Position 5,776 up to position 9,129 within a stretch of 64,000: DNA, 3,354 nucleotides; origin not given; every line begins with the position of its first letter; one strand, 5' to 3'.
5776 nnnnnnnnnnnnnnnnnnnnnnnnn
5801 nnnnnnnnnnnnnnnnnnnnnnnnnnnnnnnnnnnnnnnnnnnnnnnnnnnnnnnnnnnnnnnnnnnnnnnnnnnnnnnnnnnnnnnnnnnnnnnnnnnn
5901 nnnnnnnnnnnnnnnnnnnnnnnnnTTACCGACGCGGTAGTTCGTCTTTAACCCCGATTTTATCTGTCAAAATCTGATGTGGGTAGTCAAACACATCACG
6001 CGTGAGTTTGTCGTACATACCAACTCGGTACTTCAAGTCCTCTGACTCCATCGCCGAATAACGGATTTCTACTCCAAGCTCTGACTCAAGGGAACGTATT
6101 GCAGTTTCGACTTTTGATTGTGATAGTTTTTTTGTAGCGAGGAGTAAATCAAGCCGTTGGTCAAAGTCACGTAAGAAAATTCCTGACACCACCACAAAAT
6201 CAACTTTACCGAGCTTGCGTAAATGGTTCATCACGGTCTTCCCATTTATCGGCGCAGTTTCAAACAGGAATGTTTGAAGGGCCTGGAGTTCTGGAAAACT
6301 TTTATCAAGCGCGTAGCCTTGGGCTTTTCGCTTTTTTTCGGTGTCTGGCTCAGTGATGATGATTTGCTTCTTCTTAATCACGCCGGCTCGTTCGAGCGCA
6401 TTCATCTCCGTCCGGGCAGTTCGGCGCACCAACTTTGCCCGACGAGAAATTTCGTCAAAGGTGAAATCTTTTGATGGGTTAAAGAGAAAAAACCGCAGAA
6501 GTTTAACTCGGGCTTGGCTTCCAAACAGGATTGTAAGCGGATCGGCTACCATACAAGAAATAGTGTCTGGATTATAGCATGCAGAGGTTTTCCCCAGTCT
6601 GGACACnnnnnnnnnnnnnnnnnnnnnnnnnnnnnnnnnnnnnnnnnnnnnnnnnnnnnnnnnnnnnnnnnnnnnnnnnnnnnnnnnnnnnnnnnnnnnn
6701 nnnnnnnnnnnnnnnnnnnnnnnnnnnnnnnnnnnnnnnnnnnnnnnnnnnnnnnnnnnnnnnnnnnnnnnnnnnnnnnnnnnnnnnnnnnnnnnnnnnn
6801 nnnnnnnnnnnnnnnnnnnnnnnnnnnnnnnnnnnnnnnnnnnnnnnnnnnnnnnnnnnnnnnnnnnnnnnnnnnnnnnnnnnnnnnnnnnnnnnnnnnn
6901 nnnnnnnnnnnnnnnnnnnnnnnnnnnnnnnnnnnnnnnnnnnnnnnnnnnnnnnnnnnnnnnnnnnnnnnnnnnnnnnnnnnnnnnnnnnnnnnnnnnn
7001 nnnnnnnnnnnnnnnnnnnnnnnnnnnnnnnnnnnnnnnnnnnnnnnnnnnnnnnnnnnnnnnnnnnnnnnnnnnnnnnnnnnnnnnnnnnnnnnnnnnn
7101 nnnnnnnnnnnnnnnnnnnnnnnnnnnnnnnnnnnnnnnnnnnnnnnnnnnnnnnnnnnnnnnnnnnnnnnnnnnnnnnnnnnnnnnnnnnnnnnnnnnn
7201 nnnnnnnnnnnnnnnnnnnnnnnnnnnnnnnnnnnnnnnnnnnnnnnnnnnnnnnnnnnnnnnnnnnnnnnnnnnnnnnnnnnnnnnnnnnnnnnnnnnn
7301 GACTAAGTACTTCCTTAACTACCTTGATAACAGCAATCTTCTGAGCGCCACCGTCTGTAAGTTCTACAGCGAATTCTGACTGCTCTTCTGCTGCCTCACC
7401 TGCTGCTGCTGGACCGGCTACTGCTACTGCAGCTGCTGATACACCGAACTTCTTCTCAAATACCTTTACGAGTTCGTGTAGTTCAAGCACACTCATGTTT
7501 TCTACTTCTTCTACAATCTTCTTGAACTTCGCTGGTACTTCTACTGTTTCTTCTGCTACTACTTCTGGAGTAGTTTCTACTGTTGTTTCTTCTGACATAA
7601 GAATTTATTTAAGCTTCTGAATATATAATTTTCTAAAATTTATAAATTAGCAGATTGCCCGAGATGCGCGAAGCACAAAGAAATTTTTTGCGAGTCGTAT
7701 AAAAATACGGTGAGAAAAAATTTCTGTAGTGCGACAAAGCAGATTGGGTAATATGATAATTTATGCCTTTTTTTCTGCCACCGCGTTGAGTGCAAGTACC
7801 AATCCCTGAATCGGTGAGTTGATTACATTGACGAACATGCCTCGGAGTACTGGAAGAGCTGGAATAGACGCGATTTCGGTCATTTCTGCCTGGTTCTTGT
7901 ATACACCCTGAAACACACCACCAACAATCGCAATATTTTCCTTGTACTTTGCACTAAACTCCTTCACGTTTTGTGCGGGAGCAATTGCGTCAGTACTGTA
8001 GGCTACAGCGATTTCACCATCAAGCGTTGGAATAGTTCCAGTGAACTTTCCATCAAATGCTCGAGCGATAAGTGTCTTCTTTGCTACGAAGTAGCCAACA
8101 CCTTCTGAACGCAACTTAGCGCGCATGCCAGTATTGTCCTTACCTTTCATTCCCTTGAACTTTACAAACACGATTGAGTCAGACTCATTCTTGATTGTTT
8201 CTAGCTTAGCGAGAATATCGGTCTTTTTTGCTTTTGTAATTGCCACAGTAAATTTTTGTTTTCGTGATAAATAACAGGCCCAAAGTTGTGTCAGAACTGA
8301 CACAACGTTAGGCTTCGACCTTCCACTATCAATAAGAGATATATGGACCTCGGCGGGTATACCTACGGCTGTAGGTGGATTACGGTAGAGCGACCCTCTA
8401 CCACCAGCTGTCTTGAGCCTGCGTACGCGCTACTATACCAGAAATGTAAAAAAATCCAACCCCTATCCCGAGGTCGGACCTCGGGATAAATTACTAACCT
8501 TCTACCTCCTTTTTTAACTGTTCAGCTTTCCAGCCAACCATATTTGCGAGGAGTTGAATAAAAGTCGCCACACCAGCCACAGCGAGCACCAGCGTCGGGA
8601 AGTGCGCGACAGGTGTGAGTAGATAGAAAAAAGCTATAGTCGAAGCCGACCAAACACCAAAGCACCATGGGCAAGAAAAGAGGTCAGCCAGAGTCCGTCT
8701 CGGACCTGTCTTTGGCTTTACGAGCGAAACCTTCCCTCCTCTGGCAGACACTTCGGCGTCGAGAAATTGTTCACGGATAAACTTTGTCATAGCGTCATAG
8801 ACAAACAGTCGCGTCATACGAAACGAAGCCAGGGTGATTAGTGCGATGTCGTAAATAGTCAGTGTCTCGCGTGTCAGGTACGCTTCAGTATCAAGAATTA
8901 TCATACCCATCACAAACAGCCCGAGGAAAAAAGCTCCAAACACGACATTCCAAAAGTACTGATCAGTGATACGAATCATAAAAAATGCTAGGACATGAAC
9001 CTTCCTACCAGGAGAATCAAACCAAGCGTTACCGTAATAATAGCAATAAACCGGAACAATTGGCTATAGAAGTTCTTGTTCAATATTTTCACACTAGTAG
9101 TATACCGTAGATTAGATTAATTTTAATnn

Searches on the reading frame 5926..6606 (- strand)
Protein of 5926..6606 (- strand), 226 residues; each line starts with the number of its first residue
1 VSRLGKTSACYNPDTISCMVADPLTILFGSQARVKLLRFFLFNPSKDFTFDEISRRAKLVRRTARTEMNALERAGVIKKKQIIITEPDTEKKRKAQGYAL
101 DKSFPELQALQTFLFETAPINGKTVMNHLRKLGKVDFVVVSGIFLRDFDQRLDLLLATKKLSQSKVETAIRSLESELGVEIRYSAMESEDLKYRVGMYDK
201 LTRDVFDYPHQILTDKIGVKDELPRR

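Call 3: search_protein_families(library=pfam, proteins=[window:5926-6606:-], max_evalue=0.1)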
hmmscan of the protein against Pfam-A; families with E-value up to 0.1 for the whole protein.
window:5926-6606:- (226 aa): 9 families
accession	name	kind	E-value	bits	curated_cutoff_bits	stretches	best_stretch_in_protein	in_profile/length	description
PF13545.12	HTH_Crp_2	-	0.0045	17.4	27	1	48-88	23-65/70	Crp-like helix-turn-helix domain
PF12840.13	HTH_20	-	0.0046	17.3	27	0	32-78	5-49/51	Helix-turn-helix domain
PF18664.7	CdiA_C_tRNase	-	0.012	16.4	26.5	0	70-150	17-95/116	CdiA C-terminal tRNase domain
PF01978.25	TrmB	-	0.013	15.8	25.6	0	48-81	23-56/68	Sugar-specific transcriptional regulator TrmB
PF00126.33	HTH_1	-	0.039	14.4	26.6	0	161-180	25-44/60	Bacterial regulatory helix-turn-helix protein, lysR family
PF13412.12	HTH_24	-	0.054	13.5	21.9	0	49-78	19-48/48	Winged helix-turn-helix DNA-binding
PF13730.12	HTH_36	-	0.068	13.4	25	0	49-75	27-53/55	Helix-turn-helix domain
PF08279.18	HTH_11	-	0.085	13.2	25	0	36-76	5-44/55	HTH domain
PF09999.14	DUF2240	-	0.089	12.9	22.3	0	136-182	73-123/144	Uncharacterized protein conserved in archaea (DUF2240)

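Call 21: find_related_loci(query=window:5929-6606:-, collection=genome_contigs, flank=10000)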
Query window:5929-6606:- (226 aa) in genome_contigs; peptide patterns used: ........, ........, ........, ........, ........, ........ (x = any residue, [..] = any of these).
335 stretches matched a pattern; 42 encode a relative of the query (tblastn E <= 1e-3); 42 distinct loci.
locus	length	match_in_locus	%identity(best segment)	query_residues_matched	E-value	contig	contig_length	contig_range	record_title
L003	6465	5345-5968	84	19-226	3e-116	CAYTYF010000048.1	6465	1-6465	MAG TPA_asm: uncultured Candidatus Saccharibacteria bacterium isolate SRP342105_co2_33 genome assembly, contig: NODE_135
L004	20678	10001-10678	74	1-225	1e-112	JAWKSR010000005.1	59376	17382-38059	MAG: Candidatus Paceibacterota bacterium isolate AC3.73 AC3.73.fa-5, whole genome shotgun sequence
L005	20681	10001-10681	75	1-225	2e-112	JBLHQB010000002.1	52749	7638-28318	MAG: Patiriisocius sp. isolate 3300055526_18 Ga0535637_0000248, whole genome shotgun sequence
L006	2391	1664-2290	80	18-226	2e-116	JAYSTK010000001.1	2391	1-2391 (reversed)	MAG: Candidatus Kaiserbacteria bacterium isolate GFS_12429 GFS_12429_0, whole genome shotgun sequence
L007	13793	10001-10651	77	10-226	2e-110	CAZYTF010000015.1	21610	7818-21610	MAG TPA_asm: uncultured Candidatus Saccharibacteria bacterium isolate binchicken_co47_12 genome assembly, contig: NODE_1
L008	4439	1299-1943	76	10-226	6e-110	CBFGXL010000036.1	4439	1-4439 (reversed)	MAG TPA_asm: uncultured bacterium isolate SRR32277370_binner13_Refined_17 genome assembly, contig: ERZ27321089.5997, who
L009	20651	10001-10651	76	13-226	1e-107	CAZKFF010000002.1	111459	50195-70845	MAG TPA_asm: uncultured Candidatus Saccharibacteria bacterium isolate SRP263527_co2_181 genome assembly, contig: NODE_90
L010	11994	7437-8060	85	19-226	2e-117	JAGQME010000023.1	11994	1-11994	MAG: Candidatus Kaiserbacteria bacterium isolate HKST-UBA34 NODE_24_length_11994_cov_4.617689, whole genome shotgun sequ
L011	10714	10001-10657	70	1-219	8e-104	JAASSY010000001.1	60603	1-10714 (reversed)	MAG: Candidatus Parcubacteria bacterium isolate KhS_metabat.28 KhS_C64, whole genome shotgun sequence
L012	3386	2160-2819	70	4-225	6e-105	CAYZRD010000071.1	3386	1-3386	MAG TPA_asm: uncultured Candidatus Saccharibacteria bacterium isolate SRP093185_co1_94 genome assembly, contig: NODE_208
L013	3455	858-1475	74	20-225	8e-104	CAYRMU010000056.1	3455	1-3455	MAG TPA_asm: uncultured Candidatus Saccharibacteria bacterium isolate SRP219642_co8_65 genome assembly, contig: NODE_558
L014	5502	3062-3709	68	9-225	8e-100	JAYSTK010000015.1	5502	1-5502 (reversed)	MAG: Candidatus Kaiserbacteria bacterium isolate GFS_12429 GFS_12429_14, whole genome shotgun sequence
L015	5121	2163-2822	67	2-225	9e-100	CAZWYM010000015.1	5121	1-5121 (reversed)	MAG TPA_asm: uncultured Candidatus Saccharibacteria bacterium isolate SRP286056_co2_193 genome assembly, contig: NODE_28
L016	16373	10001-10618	72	20-225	1e-97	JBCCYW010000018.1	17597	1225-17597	MAG: Patescibacteria group bacterium isolate P01_F01_bin.20 k141_2336215_length_17597_cov_28.0000, whole genome shotgun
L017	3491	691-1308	68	20-225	1e-98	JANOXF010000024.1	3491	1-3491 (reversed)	MAG: Candidatus Kaiserbacteria bacterium isolate VAR_35_metabat_256 VAR_35_k141_1871994, whole genome shotgun sequence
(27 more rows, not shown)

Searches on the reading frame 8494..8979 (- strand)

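Call 81: search_protein_families(library=pfam, proteins=[window:8494-8979:-], max_evalue=0.001)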
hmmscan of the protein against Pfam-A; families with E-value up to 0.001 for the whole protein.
window:8494-8979:- (161 aa): 1 family
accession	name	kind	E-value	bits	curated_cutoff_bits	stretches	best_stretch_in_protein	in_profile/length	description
PF07098.16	DUF1360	-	2e-23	82.8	21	1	47-143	1-100/102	Protein of unknown function (DUF1360)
